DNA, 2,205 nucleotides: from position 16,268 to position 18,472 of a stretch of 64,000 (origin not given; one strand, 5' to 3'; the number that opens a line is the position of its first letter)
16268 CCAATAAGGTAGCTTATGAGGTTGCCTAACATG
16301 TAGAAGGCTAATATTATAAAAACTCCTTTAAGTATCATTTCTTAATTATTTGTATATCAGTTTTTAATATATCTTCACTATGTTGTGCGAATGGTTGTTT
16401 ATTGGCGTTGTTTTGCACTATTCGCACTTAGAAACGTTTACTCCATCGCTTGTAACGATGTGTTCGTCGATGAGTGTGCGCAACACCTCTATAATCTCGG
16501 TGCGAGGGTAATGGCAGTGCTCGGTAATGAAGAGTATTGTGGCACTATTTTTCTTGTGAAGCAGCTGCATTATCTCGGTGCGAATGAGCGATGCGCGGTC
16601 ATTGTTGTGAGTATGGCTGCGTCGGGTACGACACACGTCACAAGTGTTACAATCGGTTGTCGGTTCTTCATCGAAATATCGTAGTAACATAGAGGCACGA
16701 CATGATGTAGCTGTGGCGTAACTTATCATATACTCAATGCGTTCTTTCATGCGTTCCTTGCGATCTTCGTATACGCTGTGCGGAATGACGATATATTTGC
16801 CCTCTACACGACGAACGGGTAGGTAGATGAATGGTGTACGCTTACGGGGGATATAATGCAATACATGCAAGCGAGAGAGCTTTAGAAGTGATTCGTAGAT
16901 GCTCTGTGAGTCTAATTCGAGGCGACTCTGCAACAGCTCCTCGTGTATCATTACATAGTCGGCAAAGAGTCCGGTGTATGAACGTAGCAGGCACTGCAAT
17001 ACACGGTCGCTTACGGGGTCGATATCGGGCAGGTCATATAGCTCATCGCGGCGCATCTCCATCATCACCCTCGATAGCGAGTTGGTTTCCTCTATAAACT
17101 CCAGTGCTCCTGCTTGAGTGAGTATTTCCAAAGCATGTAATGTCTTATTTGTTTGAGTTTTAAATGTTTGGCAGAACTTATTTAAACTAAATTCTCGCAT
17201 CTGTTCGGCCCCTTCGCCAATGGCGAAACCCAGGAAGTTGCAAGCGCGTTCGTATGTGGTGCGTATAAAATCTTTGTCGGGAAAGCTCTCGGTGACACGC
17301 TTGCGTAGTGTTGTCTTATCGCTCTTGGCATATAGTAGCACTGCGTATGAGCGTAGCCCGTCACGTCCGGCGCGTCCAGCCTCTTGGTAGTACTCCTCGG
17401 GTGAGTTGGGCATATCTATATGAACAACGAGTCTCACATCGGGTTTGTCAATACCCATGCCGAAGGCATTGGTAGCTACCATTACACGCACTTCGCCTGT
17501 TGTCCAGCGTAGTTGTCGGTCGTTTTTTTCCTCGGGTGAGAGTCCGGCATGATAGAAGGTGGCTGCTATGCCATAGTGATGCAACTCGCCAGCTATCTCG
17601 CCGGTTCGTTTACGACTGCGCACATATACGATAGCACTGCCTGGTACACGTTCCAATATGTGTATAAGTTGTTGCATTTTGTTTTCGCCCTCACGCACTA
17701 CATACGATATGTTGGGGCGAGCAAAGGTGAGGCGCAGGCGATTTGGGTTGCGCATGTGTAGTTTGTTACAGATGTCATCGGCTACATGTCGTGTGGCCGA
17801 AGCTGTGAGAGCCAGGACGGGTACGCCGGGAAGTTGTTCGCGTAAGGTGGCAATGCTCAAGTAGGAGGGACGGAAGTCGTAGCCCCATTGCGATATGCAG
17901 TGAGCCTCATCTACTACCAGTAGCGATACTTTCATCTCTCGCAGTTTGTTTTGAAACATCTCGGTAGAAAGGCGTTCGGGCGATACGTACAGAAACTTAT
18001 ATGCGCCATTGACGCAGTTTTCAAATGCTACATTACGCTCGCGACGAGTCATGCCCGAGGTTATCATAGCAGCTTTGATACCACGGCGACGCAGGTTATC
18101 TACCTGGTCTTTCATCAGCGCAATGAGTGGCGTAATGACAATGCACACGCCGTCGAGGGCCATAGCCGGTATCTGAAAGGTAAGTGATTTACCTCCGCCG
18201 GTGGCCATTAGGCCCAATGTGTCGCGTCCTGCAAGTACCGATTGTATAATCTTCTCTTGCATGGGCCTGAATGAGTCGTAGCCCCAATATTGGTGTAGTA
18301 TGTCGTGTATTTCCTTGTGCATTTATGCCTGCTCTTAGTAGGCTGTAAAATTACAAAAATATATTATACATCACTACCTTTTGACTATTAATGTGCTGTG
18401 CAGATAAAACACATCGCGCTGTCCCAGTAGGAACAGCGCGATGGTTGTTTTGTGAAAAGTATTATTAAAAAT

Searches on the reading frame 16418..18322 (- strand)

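Call 56: search_protein_families(library=pfam, proteins=[window:16418-18322:-], max_evalue=0.00001)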
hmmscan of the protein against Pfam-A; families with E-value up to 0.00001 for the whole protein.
window:16418-18322:- (634 aa): 4 families
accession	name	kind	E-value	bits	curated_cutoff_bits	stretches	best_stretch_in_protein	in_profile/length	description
PF00270.35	DEAD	-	1.1e-27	97.2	26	1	19-180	1-164/167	DEAD/DEAH box helicase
PF00271.37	Helicase_C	-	2e-26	92.8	23.5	1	215-322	2-110/110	Helicase conserved C-terminal domain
PF16124.10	RecQ_Zn_bind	-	1.8e-12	48.2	25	1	518-565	17-66/66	RecQ zinc-binding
PF04851.21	ResIII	-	2.5e-06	27.9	22.5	1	18-174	4-160/164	Type III restriction enzyme, res subunit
